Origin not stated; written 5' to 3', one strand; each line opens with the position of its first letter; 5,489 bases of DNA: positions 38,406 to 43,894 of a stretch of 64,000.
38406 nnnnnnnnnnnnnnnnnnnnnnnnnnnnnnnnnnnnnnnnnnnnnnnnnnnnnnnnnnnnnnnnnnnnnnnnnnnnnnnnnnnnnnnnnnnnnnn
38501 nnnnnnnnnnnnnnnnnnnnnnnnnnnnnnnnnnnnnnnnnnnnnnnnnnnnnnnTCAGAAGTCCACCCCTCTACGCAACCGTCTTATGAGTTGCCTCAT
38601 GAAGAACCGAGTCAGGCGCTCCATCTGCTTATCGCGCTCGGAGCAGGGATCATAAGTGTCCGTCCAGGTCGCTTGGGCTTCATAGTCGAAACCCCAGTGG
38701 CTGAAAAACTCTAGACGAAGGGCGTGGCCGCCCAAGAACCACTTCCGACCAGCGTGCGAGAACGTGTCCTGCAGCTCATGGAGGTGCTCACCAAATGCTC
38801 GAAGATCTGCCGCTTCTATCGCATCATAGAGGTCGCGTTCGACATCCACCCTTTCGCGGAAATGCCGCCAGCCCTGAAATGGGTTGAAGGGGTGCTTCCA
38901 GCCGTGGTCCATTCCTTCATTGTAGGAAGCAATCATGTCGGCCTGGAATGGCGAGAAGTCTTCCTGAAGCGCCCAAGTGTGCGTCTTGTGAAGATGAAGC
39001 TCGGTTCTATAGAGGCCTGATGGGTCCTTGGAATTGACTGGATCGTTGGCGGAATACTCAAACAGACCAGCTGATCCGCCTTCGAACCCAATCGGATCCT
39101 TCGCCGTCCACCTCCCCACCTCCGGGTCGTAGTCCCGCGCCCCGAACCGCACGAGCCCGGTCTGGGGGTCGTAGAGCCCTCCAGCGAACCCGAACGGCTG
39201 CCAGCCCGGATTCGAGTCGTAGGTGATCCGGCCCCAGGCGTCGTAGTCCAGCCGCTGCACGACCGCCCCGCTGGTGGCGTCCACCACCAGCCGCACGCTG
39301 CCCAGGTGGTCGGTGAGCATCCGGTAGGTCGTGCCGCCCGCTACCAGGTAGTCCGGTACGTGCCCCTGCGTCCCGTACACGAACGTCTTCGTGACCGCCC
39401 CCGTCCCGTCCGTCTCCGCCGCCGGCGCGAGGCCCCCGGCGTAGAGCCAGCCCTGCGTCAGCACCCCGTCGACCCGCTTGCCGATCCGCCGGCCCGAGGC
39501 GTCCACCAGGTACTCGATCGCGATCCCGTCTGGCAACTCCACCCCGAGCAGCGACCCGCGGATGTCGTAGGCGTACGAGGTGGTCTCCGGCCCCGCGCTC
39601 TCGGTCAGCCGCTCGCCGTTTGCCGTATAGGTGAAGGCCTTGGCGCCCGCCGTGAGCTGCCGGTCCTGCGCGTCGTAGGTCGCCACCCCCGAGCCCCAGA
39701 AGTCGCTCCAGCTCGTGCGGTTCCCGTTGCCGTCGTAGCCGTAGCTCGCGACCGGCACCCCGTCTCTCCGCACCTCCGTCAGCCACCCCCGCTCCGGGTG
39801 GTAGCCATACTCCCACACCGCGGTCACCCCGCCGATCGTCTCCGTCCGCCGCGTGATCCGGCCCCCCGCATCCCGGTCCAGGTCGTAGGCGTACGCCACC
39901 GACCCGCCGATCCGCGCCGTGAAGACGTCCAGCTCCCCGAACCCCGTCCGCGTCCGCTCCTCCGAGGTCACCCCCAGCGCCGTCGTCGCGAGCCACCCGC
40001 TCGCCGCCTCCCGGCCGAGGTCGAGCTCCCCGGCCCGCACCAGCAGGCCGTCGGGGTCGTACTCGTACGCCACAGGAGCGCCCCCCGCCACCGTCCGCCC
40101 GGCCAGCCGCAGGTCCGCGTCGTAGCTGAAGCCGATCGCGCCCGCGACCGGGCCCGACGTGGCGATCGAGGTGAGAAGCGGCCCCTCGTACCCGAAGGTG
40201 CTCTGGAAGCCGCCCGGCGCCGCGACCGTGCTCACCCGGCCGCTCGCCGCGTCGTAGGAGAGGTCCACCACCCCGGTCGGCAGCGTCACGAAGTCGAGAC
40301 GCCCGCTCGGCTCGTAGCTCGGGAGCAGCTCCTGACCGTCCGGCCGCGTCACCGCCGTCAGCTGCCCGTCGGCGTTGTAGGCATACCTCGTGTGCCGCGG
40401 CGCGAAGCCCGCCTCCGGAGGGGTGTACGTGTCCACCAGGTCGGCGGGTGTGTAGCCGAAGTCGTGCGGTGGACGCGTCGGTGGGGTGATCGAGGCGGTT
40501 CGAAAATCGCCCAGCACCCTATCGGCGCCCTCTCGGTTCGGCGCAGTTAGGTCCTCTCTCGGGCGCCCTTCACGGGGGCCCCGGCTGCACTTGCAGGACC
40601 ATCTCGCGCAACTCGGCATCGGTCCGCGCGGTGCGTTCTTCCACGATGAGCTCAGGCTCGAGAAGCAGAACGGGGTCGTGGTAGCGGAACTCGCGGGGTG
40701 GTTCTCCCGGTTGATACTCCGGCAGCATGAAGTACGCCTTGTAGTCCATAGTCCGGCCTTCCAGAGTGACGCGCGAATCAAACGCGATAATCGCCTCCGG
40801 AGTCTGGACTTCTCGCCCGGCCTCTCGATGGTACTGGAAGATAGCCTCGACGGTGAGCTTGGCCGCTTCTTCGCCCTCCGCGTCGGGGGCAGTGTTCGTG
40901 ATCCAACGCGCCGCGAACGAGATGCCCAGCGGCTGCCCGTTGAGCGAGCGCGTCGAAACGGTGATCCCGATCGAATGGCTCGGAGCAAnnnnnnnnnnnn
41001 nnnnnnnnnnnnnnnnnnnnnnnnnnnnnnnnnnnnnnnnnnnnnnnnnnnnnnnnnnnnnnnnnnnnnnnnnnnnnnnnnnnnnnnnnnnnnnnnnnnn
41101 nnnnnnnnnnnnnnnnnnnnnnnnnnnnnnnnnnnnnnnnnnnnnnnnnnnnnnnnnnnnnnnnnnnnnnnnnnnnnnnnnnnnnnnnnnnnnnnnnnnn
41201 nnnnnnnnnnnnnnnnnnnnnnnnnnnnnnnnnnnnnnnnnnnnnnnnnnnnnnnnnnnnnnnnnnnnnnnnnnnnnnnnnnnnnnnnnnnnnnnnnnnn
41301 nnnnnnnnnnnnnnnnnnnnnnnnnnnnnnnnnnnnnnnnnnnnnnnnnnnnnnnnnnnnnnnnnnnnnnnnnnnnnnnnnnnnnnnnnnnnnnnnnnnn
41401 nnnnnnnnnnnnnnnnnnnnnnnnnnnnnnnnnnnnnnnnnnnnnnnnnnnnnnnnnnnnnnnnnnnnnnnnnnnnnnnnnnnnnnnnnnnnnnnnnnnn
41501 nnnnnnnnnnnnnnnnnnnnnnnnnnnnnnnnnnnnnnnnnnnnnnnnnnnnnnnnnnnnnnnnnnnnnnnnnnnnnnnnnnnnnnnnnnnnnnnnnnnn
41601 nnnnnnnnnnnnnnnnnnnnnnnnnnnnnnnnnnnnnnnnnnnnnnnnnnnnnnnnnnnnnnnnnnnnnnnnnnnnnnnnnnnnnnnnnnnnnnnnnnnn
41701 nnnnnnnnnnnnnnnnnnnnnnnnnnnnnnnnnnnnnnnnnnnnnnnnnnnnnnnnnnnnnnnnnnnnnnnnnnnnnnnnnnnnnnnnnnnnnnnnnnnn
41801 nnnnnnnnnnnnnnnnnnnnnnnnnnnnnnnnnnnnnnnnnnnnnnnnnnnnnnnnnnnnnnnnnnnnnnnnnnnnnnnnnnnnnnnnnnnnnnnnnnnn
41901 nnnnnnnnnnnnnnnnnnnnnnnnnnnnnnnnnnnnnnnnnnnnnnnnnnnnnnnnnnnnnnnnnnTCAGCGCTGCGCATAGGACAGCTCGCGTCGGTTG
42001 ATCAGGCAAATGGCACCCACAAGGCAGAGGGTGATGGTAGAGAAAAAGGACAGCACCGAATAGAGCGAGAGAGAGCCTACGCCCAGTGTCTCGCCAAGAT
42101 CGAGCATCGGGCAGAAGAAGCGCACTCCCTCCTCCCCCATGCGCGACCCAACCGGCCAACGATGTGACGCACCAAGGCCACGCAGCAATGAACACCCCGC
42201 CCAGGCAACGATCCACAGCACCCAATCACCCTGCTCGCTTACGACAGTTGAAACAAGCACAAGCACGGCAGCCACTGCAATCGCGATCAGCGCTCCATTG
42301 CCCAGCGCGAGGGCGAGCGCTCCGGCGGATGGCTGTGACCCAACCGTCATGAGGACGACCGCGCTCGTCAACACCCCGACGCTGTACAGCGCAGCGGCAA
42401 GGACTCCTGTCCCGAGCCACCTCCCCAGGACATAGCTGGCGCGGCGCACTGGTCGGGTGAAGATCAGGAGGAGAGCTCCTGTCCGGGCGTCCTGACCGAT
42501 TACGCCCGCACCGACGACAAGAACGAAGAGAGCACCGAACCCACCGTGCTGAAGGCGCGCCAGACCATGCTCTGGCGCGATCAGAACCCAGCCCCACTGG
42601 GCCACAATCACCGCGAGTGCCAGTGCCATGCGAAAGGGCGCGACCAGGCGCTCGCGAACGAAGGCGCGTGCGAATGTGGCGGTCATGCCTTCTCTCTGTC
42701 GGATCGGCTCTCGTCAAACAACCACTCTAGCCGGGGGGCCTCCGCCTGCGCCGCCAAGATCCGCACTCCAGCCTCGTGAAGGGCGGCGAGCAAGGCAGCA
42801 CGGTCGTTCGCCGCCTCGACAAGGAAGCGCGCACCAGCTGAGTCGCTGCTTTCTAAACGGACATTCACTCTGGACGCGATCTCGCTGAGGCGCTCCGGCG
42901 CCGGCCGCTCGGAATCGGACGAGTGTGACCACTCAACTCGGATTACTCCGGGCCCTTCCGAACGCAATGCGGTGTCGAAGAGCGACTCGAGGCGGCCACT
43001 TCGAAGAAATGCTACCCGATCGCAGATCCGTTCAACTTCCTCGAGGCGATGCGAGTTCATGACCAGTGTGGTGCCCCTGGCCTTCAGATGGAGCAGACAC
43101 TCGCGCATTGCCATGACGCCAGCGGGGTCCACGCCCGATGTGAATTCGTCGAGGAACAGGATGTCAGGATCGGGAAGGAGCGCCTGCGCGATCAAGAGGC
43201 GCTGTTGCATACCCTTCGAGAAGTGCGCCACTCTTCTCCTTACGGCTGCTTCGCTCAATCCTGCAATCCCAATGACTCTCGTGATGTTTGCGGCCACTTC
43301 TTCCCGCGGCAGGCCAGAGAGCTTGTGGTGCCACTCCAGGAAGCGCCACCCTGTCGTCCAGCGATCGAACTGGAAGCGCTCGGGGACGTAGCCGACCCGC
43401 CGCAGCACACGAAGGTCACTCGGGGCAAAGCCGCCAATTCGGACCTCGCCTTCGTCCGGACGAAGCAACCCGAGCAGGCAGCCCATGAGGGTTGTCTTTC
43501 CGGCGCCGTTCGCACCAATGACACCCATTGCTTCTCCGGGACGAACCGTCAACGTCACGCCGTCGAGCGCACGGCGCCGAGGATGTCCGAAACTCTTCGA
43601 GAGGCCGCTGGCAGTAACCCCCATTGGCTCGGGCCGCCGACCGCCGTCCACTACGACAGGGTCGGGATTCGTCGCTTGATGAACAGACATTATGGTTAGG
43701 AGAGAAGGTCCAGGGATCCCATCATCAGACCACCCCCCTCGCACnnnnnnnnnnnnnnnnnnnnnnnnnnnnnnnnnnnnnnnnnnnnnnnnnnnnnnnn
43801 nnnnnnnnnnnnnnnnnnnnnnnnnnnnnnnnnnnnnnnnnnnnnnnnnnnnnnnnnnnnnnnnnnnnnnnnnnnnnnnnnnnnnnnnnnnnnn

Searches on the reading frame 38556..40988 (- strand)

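Call 68: search_protein_families(library=pfam, proteins=[window:38556-40988:-], max_evalue=0.001)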
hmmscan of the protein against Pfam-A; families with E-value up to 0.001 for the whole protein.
window:38556-40988:- (810 aa): 2 families
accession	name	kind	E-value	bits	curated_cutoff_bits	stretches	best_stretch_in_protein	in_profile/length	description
PF25023.1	TEN_YD-shell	-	5.9e-22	78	50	1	188-631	413-866/909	Teneurin YD-shell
PF05593.20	RHS_repeat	-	6.1e-13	49.2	22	0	199-219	17-37/38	RHS Repeat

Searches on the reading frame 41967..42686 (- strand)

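Call 68: search_protein_families(library=pfam, proteins=[window:41967-42686:-], max_evalue=0.001)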
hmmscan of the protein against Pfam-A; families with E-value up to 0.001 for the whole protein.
window:41967-42686:- (239 aa): 1 family
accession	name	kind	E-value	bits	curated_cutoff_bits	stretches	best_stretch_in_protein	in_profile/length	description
PF12679.13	ABC2_membrane_2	-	8.9e-09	35.4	27.2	1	50-150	77-179/283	ABC-2 family transporter protein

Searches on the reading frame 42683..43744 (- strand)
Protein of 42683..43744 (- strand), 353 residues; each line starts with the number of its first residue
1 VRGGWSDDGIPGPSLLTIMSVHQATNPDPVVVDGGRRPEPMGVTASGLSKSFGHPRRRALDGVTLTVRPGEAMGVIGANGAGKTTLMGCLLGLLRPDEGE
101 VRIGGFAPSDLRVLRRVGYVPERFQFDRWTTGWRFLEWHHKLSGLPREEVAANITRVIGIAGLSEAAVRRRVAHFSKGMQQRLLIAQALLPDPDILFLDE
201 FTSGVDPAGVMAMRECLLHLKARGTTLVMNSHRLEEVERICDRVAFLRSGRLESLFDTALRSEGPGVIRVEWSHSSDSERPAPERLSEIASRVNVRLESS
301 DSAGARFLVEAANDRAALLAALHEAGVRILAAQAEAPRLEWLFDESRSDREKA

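Call 68: search_protein_families(library=pfam, proteins=[window:42683-43744:-], max_evalue=0.001)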
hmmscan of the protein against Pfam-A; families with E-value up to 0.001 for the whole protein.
window:42683-43744:- (353 aa): 2 families
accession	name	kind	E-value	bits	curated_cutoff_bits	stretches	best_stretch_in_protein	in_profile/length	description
PF00005.33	ABC_tran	-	9.4e-27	94.7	25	1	60-202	1-136/137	ABC transporter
PF13304.12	AAA_21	-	1.3e-12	48.8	27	1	171-235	234-301/304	AAA domain, putative AbiEii toxin, Type IV TA system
